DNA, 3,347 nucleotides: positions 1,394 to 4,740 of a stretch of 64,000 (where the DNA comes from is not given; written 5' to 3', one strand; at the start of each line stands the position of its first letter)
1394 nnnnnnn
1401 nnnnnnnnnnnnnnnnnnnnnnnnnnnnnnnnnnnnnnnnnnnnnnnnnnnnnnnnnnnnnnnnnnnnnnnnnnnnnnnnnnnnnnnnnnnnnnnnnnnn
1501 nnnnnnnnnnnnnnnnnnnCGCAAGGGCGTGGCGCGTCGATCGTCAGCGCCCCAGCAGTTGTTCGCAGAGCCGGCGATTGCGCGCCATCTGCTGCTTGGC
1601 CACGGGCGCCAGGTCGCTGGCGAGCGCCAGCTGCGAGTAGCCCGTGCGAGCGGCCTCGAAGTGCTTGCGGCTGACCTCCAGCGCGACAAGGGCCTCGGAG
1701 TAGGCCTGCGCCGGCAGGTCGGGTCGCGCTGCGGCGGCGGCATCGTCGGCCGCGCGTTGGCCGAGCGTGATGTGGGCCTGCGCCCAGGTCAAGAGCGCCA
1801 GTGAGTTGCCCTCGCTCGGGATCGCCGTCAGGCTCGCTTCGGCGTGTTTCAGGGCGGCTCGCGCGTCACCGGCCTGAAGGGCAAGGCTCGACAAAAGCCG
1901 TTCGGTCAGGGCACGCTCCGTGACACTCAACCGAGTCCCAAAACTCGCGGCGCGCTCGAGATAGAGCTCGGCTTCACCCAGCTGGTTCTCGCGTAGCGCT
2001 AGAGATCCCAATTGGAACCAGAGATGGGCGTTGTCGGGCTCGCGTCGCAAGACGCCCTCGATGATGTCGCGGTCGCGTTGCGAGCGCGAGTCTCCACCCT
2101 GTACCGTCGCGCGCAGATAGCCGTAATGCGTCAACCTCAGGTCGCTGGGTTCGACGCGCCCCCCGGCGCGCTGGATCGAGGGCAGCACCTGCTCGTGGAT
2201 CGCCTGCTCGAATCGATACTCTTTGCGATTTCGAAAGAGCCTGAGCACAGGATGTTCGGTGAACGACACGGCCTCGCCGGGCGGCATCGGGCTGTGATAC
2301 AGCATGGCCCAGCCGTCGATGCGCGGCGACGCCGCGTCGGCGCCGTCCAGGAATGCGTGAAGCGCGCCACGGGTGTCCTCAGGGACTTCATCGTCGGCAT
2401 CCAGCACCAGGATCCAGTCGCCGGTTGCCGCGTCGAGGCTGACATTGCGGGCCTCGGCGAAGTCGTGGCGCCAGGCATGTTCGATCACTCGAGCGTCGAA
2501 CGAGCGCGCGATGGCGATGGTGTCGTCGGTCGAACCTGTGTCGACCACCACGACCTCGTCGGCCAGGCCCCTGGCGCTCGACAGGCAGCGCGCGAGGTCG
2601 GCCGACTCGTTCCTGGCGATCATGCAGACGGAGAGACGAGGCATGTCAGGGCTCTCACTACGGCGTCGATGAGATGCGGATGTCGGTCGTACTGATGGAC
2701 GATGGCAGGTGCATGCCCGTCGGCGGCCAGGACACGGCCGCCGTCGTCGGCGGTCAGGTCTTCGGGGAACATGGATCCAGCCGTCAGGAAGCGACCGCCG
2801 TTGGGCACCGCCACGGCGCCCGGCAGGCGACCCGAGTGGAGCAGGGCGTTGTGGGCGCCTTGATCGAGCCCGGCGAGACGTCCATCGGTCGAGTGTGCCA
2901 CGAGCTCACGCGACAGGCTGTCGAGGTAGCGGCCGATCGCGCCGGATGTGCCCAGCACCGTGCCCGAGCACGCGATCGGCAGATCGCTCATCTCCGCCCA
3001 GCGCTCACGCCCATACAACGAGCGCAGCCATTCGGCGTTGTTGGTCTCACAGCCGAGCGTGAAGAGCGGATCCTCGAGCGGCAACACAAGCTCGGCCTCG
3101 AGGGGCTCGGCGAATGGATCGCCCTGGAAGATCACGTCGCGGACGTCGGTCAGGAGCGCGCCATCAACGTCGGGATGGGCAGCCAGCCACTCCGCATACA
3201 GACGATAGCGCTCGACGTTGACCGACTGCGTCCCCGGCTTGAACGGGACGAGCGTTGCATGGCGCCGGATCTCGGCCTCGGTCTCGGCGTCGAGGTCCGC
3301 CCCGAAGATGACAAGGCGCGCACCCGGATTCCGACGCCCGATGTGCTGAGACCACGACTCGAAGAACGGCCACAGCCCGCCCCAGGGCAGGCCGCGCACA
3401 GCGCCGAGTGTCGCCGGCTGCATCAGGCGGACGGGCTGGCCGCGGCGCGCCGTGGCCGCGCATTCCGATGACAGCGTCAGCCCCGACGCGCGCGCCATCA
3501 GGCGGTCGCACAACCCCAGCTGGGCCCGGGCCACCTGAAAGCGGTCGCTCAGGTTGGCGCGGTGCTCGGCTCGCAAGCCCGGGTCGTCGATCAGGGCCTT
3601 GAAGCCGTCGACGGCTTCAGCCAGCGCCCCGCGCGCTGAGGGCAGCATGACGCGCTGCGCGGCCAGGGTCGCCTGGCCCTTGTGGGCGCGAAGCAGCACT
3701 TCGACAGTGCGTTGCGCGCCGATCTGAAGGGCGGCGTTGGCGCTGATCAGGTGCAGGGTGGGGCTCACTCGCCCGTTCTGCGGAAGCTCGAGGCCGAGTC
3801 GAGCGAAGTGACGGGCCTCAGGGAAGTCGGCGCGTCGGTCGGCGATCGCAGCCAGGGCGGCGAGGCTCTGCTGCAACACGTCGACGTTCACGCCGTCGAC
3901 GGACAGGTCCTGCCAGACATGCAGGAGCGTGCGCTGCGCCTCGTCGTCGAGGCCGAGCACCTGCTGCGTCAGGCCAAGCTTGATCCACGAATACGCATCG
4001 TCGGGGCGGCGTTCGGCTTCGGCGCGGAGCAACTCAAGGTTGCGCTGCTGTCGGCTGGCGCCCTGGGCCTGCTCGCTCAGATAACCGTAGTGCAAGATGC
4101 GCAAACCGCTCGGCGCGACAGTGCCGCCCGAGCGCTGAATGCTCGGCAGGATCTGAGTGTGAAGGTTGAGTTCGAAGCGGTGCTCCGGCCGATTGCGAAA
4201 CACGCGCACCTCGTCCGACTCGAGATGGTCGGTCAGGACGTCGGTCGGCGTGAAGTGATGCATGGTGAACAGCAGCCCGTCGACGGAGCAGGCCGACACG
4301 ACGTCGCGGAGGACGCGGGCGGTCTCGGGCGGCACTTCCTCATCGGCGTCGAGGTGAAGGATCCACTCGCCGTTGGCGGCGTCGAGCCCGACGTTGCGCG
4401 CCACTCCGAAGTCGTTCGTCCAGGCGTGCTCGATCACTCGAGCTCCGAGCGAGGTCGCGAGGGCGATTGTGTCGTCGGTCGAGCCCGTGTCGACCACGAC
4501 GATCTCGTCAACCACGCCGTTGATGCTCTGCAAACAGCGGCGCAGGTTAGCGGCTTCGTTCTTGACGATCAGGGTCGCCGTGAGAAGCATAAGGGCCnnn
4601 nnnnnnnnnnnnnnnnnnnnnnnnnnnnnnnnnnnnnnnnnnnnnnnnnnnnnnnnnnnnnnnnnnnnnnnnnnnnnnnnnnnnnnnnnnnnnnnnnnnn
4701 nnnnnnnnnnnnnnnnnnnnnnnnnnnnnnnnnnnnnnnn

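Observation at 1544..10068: Six-gene translationally coupled operon: paralogous TPR-glycosyltransferases flanking a Cys-less FGE/SUMF1-family protein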

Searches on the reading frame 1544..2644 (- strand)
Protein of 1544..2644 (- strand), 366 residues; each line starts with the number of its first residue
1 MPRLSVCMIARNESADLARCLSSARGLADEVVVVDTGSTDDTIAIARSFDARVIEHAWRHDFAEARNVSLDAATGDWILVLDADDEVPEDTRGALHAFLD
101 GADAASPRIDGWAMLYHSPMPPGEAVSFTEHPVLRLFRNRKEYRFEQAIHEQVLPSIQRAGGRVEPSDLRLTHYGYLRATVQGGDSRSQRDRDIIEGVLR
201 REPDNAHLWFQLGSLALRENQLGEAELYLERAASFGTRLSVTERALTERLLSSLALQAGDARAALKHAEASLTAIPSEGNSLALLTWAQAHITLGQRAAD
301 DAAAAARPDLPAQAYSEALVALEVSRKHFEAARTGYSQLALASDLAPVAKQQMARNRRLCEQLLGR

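Call 4: search_protein_families(library=pfam, proteins=[window:1544-2644:-], max_evalue=0.01)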
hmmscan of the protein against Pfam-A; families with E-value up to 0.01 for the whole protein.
window:1544-2644:- (366 aa): 7 families
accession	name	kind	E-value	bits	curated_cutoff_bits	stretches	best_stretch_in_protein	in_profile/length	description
PF00535.33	Glycos_transf_2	-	2.2e-24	86.7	23.3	1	5-109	1-115/168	Glycosyl transferase family 2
PF13704.12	Glyco_tranf_2_4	-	1.8e-05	25.6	27.5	1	11-85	1-82/98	Glycosyl transferase family 2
PF14559.12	TPR_19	-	0.00063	20.5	25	0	195-233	14-52/68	Tetratricopeptide repeat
PF13432.12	TPR_16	-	0.0017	19.2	32.7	1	196-233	21-58/65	Tetratricopeptide repeat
PF13431.12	TPR_17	-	0.0056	17.3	24.4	0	198-226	5-33/34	Tetratricopeptide repeat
PF10111.15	Glyco_tranf_2_2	-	0.0062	16.5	27.3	1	30-90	31-97/276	Glycosyltransferase like family 2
PF13181.12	TPR_8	-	0.0068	16.9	25.7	0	206-233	1-28/34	Tetratricopeptide repeat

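Call 5: search_protein_families(library=ncbifam, proteins=[window:1544-2644:-], max_evalue=0.01)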
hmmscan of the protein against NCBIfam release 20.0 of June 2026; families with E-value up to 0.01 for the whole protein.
window:1544-2644:- (366 aa): 14 families
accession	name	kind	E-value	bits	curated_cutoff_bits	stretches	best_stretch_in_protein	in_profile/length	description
TIGR04195.1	S_glycosyl_SunS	equivalog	2.9e-17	62.6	350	1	2-237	57-285/421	SunS family peptide S-glycosyltransferase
TIGR04283.1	glyco_like_mftF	equivalog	2.9e-11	43.4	182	1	4-100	1-98/221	TIGR04283 family arsenosugar biosynthesis glycosyltransferase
NF007482.0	PRK10073.1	equivalog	8.2e-08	31.6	423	1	2-88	6-99/334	glycosyltransferase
NF010496.0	PRK13915.1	equivalog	1.3e-07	31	262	1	3-84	32-126/307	glucosyl-3-phosphoglycerate synthase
TIGR03965.1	mycofact_glyco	equivalog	3.1e-07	29.6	280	1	4-86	76-166/467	mycofactocin biosynthesis glycosyltransferase MftF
TIGR00540.1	TPR_hemY_coli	hypoth_equivalog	4.1e-07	29.1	142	1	193-268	313-382/385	heme biosynthesis-associated TPR protein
NF041875.1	EPS_EpsD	equivalog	3.3e-06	26.7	370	1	4-90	1-95/325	exopolysaccharide biosynthesis glycosyltransferase EpsD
NF041391.1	DPhHxTase_Halo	equivalog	4.8e-05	22.5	375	1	28-103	24-98/213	dolichyl-phosphate hexose transferase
TIGR04182.1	glyco_TIGR04182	equivalog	0.0003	20.3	325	1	11-101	9-100/293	S-layer glycoprotein N-glycosyltransferase AglJ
NF047683.1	TeichurnBiosyTuaG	equivalog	0.00035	20.3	400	1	30-90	37-102/252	teichuronic acid biosynthesis protein TuaG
NF058614.1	PPMAGASynPpgS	equivalog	0.00045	19.7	370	1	9-57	7-55/226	polyprenyl-phospho-N-acetylgalactosaminyl synthase PpgS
NF050819.1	PolSacchBiosHfsG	equivalog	0.0009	18.5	500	1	2-109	12-124/302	polysaccharide biosynthesis protein HfsG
NF038302.1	EPS_HpsE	equivalog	0.0016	17.4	300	1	25-90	30-101/307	hormogonium polysaccharide biosynthesis glycosyltransferase HpsE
NF050050.1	ProtGlycPglI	equivalog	0.0079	15.6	500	0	1-90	1-99/306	GalNAc(5)-diNAcBac-PP-undecaprenol beta-1,3-glucosyltransferase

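Call 48: search_solved_structures(query=window:1544-2644:-, max_evalue=0.001)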
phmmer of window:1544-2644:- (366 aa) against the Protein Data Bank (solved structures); distinct sequences matched with E-value up to 0.001: 14.
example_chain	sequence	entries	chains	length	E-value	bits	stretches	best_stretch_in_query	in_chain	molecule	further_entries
22ao_A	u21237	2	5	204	5.7e-31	111.4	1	2-202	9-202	GmaR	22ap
7msp_A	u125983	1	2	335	2.5e-16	63.3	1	2-231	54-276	SPbeta prophage-derived glycosyltransferase SunS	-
7msn_A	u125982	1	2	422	4.8e-16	62.3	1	2-231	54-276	SPbeta prophage-derived glycosyltransferase SunS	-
7msk_A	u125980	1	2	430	1.4e-09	41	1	3-207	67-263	Glyco_trans_2-like domain-containing protein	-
6p61_A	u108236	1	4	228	6.9e-06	28.9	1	2-100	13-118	Glycosyltransferase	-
2z87_A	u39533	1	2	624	2.7e-05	27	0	2-90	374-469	Chondroitin synthase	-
2z86_A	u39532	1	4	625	2.7e-05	27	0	2-90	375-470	Chondroitin synthase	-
9qhb_A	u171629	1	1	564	0.00043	23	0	197-238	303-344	Engineered tetratricopeptide repeat protein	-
9jma_A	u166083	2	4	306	0.00049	22.8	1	29-105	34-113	GalNAc(5)-diNAcBac-PP-undecaprenol beta-1,3-glucosyltransferase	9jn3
6vfh_A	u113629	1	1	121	0.0005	22.8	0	198-232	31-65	T33_dn10A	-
8bu0_A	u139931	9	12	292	0.00058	22.6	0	196-238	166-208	Consensus tetratricopeptide repeat protein | Crystal structure of an 8-repeat consensus TPR superhelix with Zinc. | Monomer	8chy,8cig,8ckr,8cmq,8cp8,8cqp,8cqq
9omm_A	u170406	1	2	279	0.00085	22.1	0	18-87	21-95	Glycosyltransferase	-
9omh_A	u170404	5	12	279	0.00085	22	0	18-87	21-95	Glycosyltransferase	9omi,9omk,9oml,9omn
9omj_A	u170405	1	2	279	0.00087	22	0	18-87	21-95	Glycosyltransferase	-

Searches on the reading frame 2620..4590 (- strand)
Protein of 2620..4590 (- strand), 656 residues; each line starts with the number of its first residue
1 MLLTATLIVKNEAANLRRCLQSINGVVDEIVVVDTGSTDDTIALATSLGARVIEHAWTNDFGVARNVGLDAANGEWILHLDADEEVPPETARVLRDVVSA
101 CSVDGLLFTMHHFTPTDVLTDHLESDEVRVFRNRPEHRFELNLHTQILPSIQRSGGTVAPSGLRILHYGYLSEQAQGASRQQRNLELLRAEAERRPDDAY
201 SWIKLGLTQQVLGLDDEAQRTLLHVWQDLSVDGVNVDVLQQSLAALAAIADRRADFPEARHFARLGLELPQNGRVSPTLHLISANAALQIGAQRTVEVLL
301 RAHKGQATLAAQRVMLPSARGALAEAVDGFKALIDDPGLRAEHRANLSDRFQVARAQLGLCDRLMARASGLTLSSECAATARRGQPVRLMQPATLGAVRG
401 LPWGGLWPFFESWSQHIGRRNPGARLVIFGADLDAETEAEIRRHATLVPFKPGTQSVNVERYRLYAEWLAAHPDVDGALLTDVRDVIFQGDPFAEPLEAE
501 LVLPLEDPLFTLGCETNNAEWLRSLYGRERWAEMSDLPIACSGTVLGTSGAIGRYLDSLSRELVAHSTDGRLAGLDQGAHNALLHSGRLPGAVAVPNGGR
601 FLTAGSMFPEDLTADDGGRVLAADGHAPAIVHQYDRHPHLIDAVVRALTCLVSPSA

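Call 4: search_protein_families(library=pfam, proteins=[window:2620-4590:-], max_evalue=0.01)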
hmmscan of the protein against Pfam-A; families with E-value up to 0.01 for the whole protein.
window:2620-4590:- (656 aa): 2 families
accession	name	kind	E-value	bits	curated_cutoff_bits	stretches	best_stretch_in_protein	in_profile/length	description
PF00535.33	Glycos_transf_2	-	3.8e-20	72.9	23.3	1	8-100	5-105/168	Glycosyl transferase family 2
PF13704.12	Glyco_tranf_2_4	-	9.2e-06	26.5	27.5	1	10-85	1-83/98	Glycosyl transferase family 2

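Call 5: search_protein_families(library=ncbifam, proteins=[window:2620-4590:-], max_evalue=0.01)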
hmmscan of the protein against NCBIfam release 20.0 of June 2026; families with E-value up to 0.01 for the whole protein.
window:2620-4590:- (656 aa): 10 families
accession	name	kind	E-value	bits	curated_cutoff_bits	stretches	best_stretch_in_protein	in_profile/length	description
TIGR04195.1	S_glycosyl_SunS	equivalog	2.2e-19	69.6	350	1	3-199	59-253/421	SunS family peptide S-glycosyltransferase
TIGR04283.1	glyco_like_mftF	equivalog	6.6e-12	45.5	182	1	9-110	7-109/221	TIGR04283 family arsenosugar biosynthesis glycosyltransferase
TIGR03965.1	mycofact_glyco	equivalog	4.1e-08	32.5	280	1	9-86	82-167/467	mycofactocin biosynthesis glycosyltransferase MftF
NF007482.0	PRK10073.1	equivalog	2.6e-07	30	423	1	9-97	14-109/334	glycosyltransferase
NF010496.0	PRK13915.1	equivalog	3.7e-07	29.5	262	1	14-56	51-92/307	glucosyl-3-phosphoglycerate synthase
TIGR04182.1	glyco_TIGR04182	equivalog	5e-06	26.1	325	1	10-96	9-95/293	S-layer glycoprotein N-glycosyltransferase AglJ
NF041391.1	DPhHxTase_Halo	equivalog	6.1e-06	25.4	375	1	11-96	5-91/213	dolichyl-phosphate hexose transferase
NF058614.1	PPMAGASynPpgS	equivalog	6.4e-06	25.7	370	1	10-72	9-71/226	polyprenyl-phospho-N-acetylgalactosaminyl synthase PpgS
NF041875.1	EPS_EpsD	equivalog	6.7e-06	25.7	370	1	21-89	24-95/325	exopolysaccharide biosynthesis glycosyltransferase EpsD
NF047683.1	TeichurnBiosyTuaG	equivalog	0.0031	17.2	400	1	29-89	37-102/252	teichuronic acid biosynthesis protein TuaG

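Call 49: search_solved_structures(query=window:2620-4590:-, max_evalue=0.001)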
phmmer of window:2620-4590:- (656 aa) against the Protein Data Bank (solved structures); distinct sequences matched with E-value up to 0.001: 7.
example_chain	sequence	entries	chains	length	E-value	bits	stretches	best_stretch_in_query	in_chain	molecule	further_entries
22ao_A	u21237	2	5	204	2.5e-26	95.6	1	3-191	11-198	GmaR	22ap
7msp_A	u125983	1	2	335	5.6e-17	64.7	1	3-218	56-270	SPbeta prophage-derived glycosyltransferase SunS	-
7msn_A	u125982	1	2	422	1e-16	63.8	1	3-218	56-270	SPbeta prophage-derived glycosyltransferase SunS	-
7msk_A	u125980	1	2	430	1.1e-12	50.6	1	4-203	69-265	Glyco_trans_2-like domain-containing protein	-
3e25_A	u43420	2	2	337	0.00046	22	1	7-55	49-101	Putative uncharacterized protein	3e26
4y6n_A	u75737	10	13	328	0.00048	22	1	7-55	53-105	Glucosyl-3-phosphoglycerate synthase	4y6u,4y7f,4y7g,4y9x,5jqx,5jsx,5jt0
4ddz_A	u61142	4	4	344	0.00052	21.9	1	7-55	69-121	GLUCOSYL-3-PHOSPHOGLYCERATE SYNTHASE (GpgS) | Glucosyl-3-phosphoglycerate synthase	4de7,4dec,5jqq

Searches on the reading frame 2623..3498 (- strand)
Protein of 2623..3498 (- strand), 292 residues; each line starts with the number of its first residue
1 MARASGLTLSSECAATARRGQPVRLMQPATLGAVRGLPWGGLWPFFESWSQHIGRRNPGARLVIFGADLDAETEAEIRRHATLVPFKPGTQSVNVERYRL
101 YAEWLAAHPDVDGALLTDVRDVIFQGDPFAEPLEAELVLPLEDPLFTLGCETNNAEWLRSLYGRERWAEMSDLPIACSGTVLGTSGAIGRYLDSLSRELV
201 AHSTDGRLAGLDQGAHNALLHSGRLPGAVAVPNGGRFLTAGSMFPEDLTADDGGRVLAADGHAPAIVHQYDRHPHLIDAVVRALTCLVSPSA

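Call 64: search_protein_families(library=pfam, proteins=[window:2623-3498:-], max_evalue=10)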
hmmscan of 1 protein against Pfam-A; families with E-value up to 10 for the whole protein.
seq(292 aa): 0 families
